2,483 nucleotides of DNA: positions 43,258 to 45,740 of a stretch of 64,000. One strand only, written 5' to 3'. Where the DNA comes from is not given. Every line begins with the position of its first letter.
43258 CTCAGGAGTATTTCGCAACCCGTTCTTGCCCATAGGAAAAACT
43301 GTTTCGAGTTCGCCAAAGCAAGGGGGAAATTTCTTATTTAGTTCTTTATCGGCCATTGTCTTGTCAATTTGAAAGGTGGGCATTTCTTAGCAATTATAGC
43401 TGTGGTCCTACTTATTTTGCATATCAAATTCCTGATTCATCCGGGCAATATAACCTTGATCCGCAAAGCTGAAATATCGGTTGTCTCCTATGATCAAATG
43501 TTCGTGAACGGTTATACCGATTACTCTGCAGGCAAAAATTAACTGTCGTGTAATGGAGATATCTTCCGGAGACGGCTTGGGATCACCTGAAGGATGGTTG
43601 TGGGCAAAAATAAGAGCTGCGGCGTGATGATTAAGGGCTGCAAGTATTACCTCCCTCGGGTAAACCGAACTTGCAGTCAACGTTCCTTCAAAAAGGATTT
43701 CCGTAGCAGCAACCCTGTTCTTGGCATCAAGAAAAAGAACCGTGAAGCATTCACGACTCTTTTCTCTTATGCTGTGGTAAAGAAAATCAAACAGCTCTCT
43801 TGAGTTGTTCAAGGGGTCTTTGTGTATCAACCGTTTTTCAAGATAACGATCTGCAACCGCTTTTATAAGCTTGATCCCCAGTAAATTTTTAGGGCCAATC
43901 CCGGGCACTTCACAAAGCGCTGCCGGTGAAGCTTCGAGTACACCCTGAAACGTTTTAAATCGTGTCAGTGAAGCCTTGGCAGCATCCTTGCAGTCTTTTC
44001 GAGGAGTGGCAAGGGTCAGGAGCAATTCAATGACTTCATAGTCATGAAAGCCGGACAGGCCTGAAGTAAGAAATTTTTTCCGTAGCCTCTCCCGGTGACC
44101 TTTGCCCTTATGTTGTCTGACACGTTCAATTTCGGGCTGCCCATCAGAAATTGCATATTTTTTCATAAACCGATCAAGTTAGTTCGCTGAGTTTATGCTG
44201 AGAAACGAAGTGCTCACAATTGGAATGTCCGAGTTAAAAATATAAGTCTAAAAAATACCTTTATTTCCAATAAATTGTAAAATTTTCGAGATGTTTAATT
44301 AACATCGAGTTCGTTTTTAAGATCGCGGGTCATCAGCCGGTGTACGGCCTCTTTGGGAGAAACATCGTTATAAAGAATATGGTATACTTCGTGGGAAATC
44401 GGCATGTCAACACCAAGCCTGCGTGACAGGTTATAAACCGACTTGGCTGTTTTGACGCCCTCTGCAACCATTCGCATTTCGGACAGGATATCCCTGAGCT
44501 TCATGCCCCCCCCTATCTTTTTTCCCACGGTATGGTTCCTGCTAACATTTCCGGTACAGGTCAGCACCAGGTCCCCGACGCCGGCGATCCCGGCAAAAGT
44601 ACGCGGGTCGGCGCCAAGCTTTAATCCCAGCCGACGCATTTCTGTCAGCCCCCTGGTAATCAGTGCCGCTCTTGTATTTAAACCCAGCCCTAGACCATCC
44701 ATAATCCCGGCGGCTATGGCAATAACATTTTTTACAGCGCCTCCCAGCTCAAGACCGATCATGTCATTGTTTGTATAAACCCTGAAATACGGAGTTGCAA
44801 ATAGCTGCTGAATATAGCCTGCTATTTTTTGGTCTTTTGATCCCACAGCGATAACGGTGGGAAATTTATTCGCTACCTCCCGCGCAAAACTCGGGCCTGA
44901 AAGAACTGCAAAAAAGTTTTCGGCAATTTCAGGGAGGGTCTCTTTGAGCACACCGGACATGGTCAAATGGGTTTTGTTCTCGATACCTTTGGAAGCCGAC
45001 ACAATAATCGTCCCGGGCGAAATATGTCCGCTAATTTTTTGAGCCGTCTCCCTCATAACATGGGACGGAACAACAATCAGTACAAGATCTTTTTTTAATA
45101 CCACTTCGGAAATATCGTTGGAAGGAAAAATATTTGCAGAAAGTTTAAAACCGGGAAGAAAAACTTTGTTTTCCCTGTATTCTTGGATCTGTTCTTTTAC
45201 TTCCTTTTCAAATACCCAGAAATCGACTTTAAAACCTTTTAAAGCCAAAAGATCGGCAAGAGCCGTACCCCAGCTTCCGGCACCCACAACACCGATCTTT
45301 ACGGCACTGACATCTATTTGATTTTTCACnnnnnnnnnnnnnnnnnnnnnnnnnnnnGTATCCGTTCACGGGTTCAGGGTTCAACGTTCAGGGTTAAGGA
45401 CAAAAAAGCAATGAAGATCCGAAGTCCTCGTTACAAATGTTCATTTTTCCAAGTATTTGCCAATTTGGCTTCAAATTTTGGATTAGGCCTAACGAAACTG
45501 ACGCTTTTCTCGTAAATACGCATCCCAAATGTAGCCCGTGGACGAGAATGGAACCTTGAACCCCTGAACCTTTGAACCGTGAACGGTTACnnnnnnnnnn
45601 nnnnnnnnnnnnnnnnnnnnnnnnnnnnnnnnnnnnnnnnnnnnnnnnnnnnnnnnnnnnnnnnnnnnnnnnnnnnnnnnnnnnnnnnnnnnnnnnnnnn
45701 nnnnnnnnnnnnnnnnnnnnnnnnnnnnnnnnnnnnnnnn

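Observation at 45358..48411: gyrA bracketed by two same-orientation MITE copies with intact TSDs; the gyrA stop codon lies inside one MITE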

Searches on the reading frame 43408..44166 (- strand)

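Call 57: search_protein_families(library=pfam, proteins=[window:43408-44166:-], max_evalue=0.001)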
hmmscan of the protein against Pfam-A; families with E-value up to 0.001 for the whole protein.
window:43408-44166:- (252 aa): 5 families
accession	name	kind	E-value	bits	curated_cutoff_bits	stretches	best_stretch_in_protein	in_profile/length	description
PF04002.20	RadC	-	6.2e-44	149.2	22.1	1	120-238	2-120/121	RadC-like JAB domain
PF20582.4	UPF0758_N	-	3.1e-06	27.6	27.1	1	25-93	7-74/77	UPF0758 N-terminal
PF14464.11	Prok-JAB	-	0.00014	22.2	25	1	128-216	8-100/114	Prokaryotic homologs of the JAB domain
PF00633.29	HHH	-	0.00036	20.7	24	1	72-93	1-22/30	Helix-hairpin-helix motif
PF14520.12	HHH_5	-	0.00038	21.3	27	1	63-95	15-48/57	Helix-hairpin-helix domain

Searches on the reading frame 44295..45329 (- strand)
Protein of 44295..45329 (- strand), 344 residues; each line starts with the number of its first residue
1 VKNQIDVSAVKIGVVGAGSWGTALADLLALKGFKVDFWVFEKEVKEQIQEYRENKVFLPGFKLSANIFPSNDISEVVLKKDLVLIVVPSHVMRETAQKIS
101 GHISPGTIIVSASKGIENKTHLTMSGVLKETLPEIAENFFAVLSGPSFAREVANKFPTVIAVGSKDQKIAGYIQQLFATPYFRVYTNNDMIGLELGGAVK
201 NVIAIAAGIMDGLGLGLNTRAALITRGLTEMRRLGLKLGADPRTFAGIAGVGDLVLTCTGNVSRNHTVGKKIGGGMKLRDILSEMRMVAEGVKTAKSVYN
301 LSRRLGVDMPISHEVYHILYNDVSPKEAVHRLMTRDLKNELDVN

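Call 49: find_related_loci(query=window:44295-45329:-, collection=metagenome_contigs, flank=4000)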
Query window:44295-45329:- (344 aa) in metagenome_contigs; peptide patterns used: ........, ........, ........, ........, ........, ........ (x = any residue, [..] = any of these).
351 stretches matched a pattern; 274 encode a relative of the query (tblastn E <= 1e-3); the best 80 are kept; 80 distinct loci.
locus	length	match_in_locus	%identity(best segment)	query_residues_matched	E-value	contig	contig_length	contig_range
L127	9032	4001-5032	99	1-344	0e+0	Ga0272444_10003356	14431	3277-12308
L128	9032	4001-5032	96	1-344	0e+0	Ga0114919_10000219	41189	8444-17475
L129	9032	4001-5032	93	1-344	0e+0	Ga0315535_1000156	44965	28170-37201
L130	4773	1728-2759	94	1-344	0e+0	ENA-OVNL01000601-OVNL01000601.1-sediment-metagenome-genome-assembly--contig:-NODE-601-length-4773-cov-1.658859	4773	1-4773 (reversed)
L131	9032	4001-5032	93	1-344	0e+0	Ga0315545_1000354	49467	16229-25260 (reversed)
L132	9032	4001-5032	93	1-344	0e+0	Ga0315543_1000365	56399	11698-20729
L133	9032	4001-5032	93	1-344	0e+0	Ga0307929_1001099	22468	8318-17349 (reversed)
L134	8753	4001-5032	93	1-344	0e+0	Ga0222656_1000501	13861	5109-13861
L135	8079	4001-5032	93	1-344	0e+0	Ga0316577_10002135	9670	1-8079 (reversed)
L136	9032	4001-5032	92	1-344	0e+0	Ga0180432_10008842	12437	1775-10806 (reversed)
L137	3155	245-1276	92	1-344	0e+0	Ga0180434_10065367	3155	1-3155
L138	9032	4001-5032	88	1-344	0e+0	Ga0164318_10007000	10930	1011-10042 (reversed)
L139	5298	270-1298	90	1-343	0e+0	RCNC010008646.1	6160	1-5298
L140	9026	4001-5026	86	1-342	0e+0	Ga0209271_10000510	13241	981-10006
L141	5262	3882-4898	83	4-342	0e+0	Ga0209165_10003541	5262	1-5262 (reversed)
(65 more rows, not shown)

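Call 57: search_protein_families(library=pfam, proteins=[window:44295-45329:-], max_evalue=0.001)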
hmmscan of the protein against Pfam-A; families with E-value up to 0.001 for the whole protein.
window:44295-45329:- (344 aa): 8 families
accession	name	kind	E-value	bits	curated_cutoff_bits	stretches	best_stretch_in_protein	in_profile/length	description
PF07479.19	NAD_Gly3P_dh_C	-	3.5e-58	196.3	25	1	189-329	1-141/142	NAD-dependent glycerol-3-phosphate dehydrogenase C-terminus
PF01210.29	NAD_Gly3P_dh_N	-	8.7e-49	166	23.1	1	11-169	1-157/158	NAD-dependent glycerol-3-phosphate dehydrogenase N-terminus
PF20618.3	GPD_NAD_C_bact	-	3.5e-21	76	27.6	1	249-315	1-66/66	Bacterial GPD, NAD-dependent C-terminal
PF02558.23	ApbA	-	4.3e-07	30.1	22.2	1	12-123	1-110/150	Ketopantoate reductase PanE/ApbA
PF03807.23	F420_oxidored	-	6.3e-07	30.3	21.6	1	11-114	1-93/94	NADP oxidoreductase coenzyme F420-dependent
PF03446.21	NAD_binding_2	-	4e-06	27.4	21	1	11-113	1-93/161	NAD binding domain of 6-phosphogluconate dehydrogenase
PF02737.24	3HCDH_N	-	0.00038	20.9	22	0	11-116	1-117/180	3-hydroxyacyl-CoA dehydrogenase, NAD binding domain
PF10727.15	Rossmann-like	-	0.00087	19.5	23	0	5-128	10-125/131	Rossmann-like domain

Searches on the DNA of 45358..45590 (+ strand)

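Call 74: search_dna_similar(query=window:45358-45590:+, collection=plasmids, mode=distant, max_evalue=0.01, max_rows=10)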
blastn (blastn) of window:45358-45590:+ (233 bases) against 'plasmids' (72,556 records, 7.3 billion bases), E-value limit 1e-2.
Records with a match: 1; places in all: 1; records where one place covers at least 80% of the query: 0.
Best place of each record, by identity: 80-90% 1.
By first word of the organism name: Enterobacter 1.
By predicted mobility (MOB-suite, as given by PLSDB): non-mobilizable 1.
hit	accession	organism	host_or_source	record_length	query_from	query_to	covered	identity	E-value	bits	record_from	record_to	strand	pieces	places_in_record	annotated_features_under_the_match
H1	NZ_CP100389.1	Enterobacter hormaechei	Pure isolate,Urban soil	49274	7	49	18%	86.7%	5e-3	49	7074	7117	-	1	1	transcription termination/antitermination NusG family protein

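Call 75: search_dna_similar(query=window:45358-45590:+, collection=phages, mode=distant, max_evalue=0.01, max_rows=10)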
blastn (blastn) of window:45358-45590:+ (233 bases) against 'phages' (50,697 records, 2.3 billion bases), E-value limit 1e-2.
No match.
